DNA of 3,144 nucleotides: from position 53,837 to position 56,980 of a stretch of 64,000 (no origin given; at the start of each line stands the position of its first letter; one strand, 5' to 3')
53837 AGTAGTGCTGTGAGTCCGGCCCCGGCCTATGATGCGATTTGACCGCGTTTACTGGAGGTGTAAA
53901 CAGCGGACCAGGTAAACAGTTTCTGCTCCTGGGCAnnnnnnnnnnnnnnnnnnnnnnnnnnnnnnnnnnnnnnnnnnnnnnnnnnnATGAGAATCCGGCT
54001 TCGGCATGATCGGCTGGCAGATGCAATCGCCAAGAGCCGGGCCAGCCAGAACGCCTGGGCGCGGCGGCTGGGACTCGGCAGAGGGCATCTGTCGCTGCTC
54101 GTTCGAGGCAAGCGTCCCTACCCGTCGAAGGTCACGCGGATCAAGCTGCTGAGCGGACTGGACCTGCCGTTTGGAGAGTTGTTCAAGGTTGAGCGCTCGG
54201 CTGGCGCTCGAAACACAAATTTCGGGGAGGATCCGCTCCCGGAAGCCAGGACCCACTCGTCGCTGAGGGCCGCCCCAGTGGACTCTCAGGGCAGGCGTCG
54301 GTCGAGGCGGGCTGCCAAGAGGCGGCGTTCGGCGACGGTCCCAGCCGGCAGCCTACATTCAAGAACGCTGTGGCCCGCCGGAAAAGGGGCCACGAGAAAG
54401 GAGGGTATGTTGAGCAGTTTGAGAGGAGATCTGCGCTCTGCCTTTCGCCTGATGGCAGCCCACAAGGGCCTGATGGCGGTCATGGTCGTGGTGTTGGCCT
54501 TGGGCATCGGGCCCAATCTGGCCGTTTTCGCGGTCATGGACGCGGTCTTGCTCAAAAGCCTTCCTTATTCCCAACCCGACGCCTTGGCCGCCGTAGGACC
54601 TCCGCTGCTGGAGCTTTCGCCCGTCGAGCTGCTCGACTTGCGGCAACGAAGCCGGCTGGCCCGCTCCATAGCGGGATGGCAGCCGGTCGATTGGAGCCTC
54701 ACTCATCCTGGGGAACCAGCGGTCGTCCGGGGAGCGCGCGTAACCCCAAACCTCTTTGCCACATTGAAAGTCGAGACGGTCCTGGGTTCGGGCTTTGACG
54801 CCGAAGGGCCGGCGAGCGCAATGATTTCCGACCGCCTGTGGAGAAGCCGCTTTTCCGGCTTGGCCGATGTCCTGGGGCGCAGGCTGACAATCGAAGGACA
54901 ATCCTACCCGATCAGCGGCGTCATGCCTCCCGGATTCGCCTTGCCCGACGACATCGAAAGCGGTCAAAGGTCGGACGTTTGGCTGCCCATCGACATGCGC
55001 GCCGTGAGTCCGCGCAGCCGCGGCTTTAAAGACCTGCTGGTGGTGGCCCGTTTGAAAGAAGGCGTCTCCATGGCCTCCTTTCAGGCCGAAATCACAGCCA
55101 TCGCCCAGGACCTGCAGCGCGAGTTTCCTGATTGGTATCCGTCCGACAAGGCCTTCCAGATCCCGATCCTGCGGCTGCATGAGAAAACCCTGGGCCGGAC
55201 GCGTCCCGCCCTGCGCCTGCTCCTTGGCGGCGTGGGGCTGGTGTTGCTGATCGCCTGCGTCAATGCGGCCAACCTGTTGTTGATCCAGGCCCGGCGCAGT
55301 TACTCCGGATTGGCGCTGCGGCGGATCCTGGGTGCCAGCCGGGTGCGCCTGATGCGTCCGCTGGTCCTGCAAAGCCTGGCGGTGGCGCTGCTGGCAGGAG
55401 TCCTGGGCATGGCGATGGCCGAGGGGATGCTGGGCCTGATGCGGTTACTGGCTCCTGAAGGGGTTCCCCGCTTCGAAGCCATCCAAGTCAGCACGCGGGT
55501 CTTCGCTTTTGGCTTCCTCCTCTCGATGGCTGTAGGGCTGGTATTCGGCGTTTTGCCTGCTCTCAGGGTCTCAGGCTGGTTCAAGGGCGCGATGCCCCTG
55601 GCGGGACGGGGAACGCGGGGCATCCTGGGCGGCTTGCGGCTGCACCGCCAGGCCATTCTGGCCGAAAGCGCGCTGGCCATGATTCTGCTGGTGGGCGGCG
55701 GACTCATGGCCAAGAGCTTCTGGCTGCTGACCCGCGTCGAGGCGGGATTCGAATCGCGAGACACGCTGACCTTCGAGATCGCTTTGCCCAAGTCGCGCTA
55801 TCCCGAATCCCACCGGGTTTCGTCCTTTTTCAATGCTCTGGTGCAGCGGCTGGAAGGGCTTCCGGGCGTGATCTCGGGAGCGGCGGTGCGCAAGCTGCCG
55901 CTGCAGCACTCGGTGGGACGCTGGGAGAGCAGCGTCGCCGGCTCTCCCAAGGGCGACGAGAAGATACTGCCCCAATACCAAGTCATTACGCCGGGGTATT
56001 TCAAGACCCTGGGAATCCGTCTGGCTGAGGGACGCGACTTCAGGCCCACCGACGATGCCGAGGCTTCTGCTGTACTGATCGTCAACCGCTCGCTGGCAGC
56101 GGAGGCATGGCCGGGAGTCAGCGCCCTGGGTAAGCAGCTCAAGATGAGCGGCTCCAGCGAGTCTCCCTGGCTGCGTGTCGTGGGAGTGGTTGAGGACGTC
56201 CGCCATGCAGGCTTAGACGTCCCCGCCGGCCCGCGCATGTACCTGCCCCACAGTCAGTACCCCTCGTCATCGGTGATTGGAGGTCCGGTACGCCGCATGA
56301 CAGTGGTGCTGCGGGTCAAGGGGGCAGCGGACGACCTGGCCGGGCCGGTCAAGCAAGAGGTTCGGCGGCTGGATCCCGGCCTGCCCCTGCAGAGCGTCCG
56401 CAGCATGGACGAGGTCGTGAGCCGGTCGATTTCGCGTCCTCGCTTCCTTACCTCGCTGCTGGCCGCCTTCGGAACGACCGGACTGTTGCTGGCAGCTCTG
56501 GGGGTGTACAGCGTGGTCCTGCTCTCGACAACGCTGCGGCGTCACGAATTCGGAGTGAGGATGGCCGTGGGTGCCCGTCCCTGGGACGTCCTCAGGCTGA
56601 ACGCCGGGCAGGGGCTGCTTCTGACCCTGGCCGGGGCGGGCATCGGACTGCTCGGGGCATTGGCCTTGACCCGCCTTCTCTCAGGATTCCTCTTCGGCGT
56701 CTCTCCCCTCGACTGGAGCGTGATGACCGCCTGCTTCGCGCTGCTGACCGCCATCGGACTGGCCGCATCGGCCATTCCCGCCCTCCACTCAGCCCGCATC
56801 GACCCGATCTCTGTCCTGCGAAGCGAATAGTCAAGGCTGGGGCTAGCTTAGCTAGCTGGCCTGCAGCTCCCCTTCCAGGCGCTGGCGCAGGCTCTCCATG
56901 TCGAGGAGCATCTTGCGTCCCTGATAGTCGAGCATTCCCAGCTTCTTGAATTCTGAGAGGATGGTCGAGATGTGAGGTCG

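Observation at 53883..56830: XRE-type HTH domain encoded in frame upstream of an ADOP permease, with a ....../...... operator cluster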

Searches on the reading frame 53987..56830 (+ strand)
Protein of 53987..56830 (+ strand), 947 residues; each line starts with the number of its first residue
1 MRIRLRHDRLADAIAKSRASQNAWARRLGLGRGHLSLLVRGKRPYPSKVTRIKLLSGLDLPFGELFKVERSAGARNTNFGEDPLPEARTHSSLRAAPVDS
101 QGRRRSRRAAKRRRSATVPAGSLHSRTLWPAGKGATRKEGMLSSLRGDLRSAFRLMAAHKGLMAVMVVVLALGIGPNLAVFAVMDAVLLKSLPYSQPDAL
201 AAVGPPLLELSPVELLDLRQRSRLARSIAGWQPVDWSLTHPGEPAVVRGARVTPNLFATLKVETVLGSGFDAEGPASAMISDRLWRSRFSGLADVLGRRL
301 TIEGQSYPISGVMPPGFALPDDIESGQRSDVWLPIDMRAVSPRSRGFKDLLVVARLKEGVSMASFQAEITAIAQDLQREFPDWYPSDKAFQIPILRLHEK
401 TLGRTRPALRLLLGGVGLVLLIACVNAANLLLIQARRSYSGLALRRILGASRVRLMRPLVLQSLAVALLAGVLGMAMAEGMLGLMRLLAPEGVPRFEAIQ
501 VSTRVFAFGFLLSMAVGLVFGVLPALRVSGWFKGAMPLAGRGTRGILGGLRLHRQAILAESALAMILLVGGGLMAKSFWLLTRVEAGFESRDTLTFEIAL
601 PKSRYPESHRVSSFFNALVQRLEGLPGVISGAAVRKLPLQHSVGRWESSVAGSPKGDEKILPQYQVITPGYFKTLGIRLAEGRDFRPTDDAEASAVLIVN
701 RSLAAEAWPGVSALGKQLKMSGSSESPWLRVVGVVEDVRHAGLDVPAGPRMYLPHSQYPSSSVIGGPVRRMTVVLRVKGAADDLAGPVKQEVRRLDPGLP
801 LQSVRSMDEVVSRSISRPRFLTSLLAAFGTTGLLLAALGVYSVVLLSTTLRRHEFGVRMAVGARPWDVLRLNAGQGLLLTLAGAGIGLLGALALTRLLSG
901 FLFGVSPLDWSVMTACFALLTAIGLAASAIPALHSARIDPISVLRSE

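Call 3: search_protein_families(library=pfam, proteins=[window:53987-56830:+, window:54407-56830:+], max_evalue=1)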
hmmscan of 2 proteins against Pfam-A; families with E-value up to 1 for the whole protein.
window:53987-56830:+ (947 aa): 2 families
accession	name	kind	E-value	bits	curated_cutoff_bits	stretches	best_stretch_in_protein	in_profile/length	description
PF12704.14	MacB_PCD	-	2.2e-32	113.5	27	2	164-371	2-206/207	MacB-like periplasmic core domain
PF02687.27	FtsX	-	5.9e-25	88.1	25.5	2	827-940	2-120/120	FtsX-like permease C-terminal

window:54407-56830:+ (807 aa): 2 families
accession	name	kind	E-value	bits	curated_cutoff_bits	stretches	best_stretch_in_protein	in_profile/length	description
PF12704.14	MacB_PCD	-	1.2e-32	114.3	27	2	24-231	2-206/207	MacB-like periplasmic core domain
PF02687.27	FtsX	-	4e-25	88.6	25.5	2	687-800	2-120/120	FtsX-like permease C-terminal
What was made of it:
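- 54407..56830 (+): ADOP duplicated permease: amphipathic helix, then 2 x (TM - MacB periplasmic core domain - 3 TM), giving 8 TM helices. MacB_PCD and FtsX each match twice (call 3).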

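Call 4: search_protein_families(library=ncbifam, proteins=[window:53987-56830:+], max_evalue=1)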
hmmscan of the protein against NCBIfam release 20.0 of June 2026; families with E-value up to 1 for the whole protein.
window:53987-56830:+ (947 aa): 3 families
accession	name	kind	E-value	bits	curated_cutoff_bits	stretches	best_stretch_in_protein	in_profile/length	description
TIGR03434.1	ADOP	subfamily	1.1e-216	721.7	622.3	1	146-947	2-803/803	ADOP family duplicated permease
NF007826.0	PRK10535.1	equivalog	5.9e-25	87.6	966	2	666-946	371-647/648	macrolide ABC transporter ATP-binding protein/permease MacB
NF041854.1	ABC_perm_YbbP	equivalog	0.025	12.5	999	2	729-945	151-369/806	putative ABC transporter permease subunit YbbP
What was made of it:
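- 54407..56830 (+): TIGR03434 scores 721.7 bits (call 4).
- On ADOP (TIGR03434) duplicated orphan permease: 721.7 bits against 622.3, covering residues 146-947 and model positions 2-803 (call 4).
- On MacB-type (type VII) ABC transporter: The MacB equivalog NF007826 matches only the permease part, at 87.6 bits against a cutoff of 966 (call 4).
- Checked: ATG 53987 gives 947 aa. ATG 54407 is in frame and is where TIGR03434 (ADOP) begins to align: residue 146 of 947, 721.7 bits against a cutoff of 622.3 (call 4).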

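Call 9: list_cluster_members(proteins=[window:53987-56827:+, window:54407-56827:+, window:53936-56827:+])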
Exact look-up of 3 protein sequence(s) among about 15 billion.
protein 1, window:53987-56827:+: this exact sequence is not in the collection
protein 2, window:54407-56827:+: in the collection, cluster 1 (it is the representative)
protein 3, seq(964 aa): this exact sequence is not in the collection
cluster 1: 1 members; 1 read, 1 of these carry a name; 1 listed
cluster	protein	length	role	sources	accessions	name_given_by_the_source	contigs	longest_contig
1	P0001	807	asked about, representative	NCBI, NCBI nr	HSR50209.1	MAG TPA: ABC transporter permease [Acidobacteriota bacterium] | ABC transporter permease [Acidobacteriota bacterium]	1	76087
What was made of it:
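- PGAP chose 54407 (call 9).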

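Call 10: find_related_loci(query=window:53987-56827:+, collection=genome_contigs, flank=4000)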
Query window:53987-56827:+ (947 aa) in genome_contigs; peptide patterns used: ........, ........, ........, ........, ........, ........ (x = any residue, [..] = any of these).
78 stretches matched a pattern, but none encodes a relative of the query by tblastn (E <= 1e-3).

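Call 11: find_homologous_proteins(query=window:53987-56827:+, max_evalue=1e-20)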
Query window:53987-56827:+ (947 aa): 5980 proteins with E <= 1e-20 among 8000 candidates; the best 120 are listed.
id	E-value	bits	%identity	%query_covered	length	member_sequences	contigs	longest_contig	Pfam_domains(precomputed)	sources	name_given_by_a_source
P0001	0.0e+0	1730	100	85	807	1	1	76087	PF02687.28,PF12704.15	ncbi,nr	ncbi:MAG TPA: ABC transporter permease [Acidobacteriota bacterium]|nr:ABC transporter permease [Acid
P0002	8.3e-162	559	39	92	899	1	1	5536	PF02687.28,PF12704.15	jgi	jgi:putative ABC transport system permease protein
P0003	1.5e-155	538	38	100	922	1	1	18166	PF02687.28,PF12704.15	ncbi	-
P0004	5.9e-153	529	40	85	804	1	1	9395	PF02687.28,PF12704.15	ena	-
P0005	1.3e-152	528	39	85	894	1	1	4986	PF02687.28,PF12704.15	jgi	jgi:putative ABC transport system permease protein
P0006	5.5e-152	526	37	86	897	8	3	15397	PF02687.28,PF12704.15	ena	-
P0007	1.5e-151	525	38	84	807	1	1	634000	PF02687.28,PF12704.15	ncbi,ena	-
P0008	3.5e-151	523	37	85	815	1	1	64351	PF02687.28,PF12704.15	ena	-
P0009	6.9e-151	522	37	85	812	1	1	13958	PF02687.28,PF12704.15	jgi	jgi:putative ABC transport system permease protein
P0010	6.7e-150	519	38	84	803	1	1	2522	PF02687.28,PF12704.15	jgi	jgi:putative ABC transport system permease protein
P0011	9.0e-150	519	36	91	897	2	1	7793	PF02687.28,PF12704.15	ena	-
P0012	1.8e-149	518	37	85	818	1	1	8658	PF02687.28,PF12704.15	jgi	-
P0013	2.3e-149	517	39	84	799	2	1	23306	PF02687.28,PF12704.15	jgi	jgi:predicted permease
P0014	3.4e-149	517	37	85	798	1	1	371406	PF02687.28,PF12704.15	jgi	jgi:putative ABC transport system permease protein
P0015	8.1e-149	516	38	85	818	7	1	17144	PF02687.28,PF12704.15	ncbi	ncbi:MAG: ABC transporter permease [Thermoanaerobaculia bacterium]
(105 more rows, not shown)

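Call 13: find_encoding_contigs(protein=P0003, flank=6000, max_places=6)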
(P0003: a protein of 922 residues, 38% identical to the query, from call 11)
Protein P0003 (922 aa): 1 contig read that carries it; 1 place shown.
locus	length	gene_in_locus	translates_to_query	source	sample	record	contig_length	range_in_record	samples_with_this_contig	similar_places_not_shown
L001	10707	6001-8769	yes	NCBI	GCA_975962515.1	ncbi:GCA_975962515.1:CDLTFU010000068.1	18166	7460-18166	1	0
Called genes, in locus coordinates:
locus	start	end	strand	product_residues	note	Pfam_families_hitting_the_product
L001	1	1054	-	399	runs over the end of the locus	PF00083:Sugar_tr, PF07690:MFS_1, PF12832:MFS_1_like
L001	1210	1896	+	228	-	PF00814:TsaD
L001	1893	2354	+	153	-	PF00583:Acetyltransf_1, PF13673:Acetyltransf_10, PF13508:Acetyltransf_7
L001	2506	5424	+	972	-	PF03710:GlnE, PF03445:DUF294 (faint), PF08335:GlnD_UR_UTase, PF03710:GlnE, PF08335:GlnD_UR_UTase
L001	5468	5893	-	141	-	PF13787:HXXEE (weak)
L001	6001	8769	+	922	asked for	PF12704:MacB_PCD, PF02687:FtsX, PF12704:MacB_PCD, PF02687:FtsX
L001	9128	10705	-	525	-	?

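Call 101: predict_structure(alignment_id=A6)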
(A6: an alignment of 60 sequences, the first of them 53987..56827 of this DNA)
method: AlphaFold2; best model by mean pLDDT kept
length: 947 residues; sequences in the alignment: 60
mean_pLDDT: 86.7   pTM: 0.77
mean pLDDT of the five models: 86.7, 85.1, 84.4, 84.3, 84.2
residues with pLDDT >= 90: 569; 70-90: 281; 50-70: 30; < 50: 67
segments of 3 or more residues with pLDDT < 50: 74-133, 535-540
pLDDT, mean of each block of 10 residues (from residue 1): 96 95 96 96 97 97 96 47 33 30 32 34 36 61 90 90 91 92 85 91 77 96 98 93 92 97 96 92 96 97 95 95 90 94 87 97 97 96 87 91 85 88 88 83 86 89 93 95 89 82 91 89 81 54 67 86 90 89 94 96 92 96 98 95 82 86 95 98 97 96 96 96 84 97 93 87 74 97 96 95 94 89 83 85 82 87 92 90 95 91 91 94 90 86 78
secondary structure, 60 per line:
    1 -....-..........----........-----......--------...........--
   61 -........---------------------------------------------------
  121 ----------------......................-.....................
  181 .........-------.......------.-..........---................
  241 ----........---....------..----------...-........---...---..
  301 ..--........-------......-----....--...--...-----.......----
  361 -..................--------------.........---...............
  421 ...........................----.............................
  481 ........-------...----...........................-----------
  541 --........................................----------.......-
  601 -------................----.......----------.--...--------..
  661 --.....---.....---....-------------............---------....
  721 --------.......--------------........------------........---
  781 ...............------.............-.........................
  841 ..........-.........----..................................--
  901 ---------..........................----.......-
elements in order (helices of 4 or more, strands of 3 or more residues): E2-5 H7-16 H21-28 H34-39 H48-58 H62-65 E66-69 H137-158 H160-189 E200-203 H212-221 E225-240 E245-252 H256-259 E278-280 H282-289 E299-302 E305-312 H320-325 E331-334 E350-356 H362-379 E394-396 H397-402 H406-447 H452-488 H503-529 H543-582 E593-599 H608-623 E628-634 E648-650 E663-667 H671-675 E679-682 E696-700 H701-707 E717-720 E729-735 E750-754 E770-777 H781-795 E802-806 H807-814 H816-850 H852-860 H865-898 H910-935 H940-946
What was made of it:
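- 54197..54406 (+): Arg-rich, low-complexity, disordered linker (residues 71-140). pLDDT is below 50 for residues 74-133 (call 101).
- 54407..56830 (+): The AF2 model has pLDDT 86.7 (call 101).
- On ADOP (TIGR03434) duplicated orphan permease: The AF2 model has 8 TM helices and two periplasmic domains (call 101).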

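Call 103: fold_search(model_id=the predicted structure, library=pdb)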
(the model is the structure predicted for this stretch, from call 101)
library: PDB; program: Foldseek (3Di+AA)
matches with E <= 10: 292; with E <= 0.001: 110
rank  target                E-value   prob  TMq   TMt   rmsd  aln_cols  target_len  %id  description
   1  9ge6_A                6.7e-19  1.00  0.38  0.43  13.1       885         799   15  Structure of E. coli YbbAP (released 2025-05-28)
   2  9ge7_A                5.9e-17  1.00  0.37  0.41  13.5       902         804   14  Structure of E. coli YbbAP with bound ATP analogue (released 2025-05-28)
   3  5gko_A                2.1e-14  1.00  0.33  0.47   7.6       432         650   19  Crystal structure of tripartite-type ABC transporter, MacB from Acinetobacter baumannii (released 2017-11-15)
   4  5xu1_M                4.0e-13  1.00  0.27  0.54   8.3       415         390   20  Structure of a non-canonical ABC transporter from Streptococcus pneumoniae R6 (released 2018-01-24)
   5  5lj7_B                2.4e-12  1.00  0.20  0.28  12.4       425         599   18  Structure of Aggregatibacter actinomycetemcomitans MacB bound to ATP (P21) (released 2017-11-15)
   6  5lil_A                3.7e-12  1.00  0.22  0.30  11.7       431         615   17  Structure of Aggregatibacter actinomycetemcomitans MacB bound to ATPyS (P21) (released 2017-11-15)
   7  5lil_B                6.3e-12  1.00  0.20  0.28  12.0       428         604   17  Structure of Aggregatibacter actinomycetemcomitans MacB bound to ATPyS (P21) (released 2017-11-15)
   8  5nik_J                1.0e-11  1.00  0.25  0.34   8.7       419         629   18  Structure of the MacAB-TolC ABC-type tripartite multidrug efflux pump (released 2017-05-24)
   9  5lj6                  3.1e-11  1.00  0.21  0.30  11.4       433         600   17  Structure of Aggregatibacter actinomycetemcomitans MacB bound to ATPyS (P6522) (released 2017-11-15)
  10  5xu1_S                4.8e-11  1.00  0.25  0.50   8.9       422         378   18  Structure of a non-canonical ABC transporter from Streptococcus pneumoniae R6 (released 2018-01-24)
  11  9rlc_E                5.6e-10  1.00  0.25  0.44   9.3       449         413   13  LolCDE complex with Lpp lipoprotein (released 2026-01-21)
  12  5lj7_A                6.1e-10  1.00  0.21  0.30  11.6       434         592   17  Structure of Aggregatibacter actinomycetemcomitans MacB bound to ATP (P21) (released 2017-11-15)
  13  9rld_E                1.0e-09  1.00  0.24  0.44   9.3       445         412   13  LolCDE complex with Lpp lipoprotein (released 2026-01-21)
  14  8s5g_A                1.1e-09  1.00  0.29  0.38  12.3       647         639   12  BceABS nucleotide-free state (released 2025-09-03)
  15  7arh_E                4.2e-09  1.00  0.23  0.42  10.5       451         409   14  LolCDE in complex with lipoprotein (released 2021-04-07)
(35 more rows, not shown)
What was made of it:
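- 54407..56830 (+): The best structural matches are E. coli YbbP (9ge6_A, E=7e-19), MacB, LolCDE and BceB (call 103).
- Closest known: BceAB-BceRS 'permease as sensor' modules. Same: BceB is among the structural matches (call 103).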
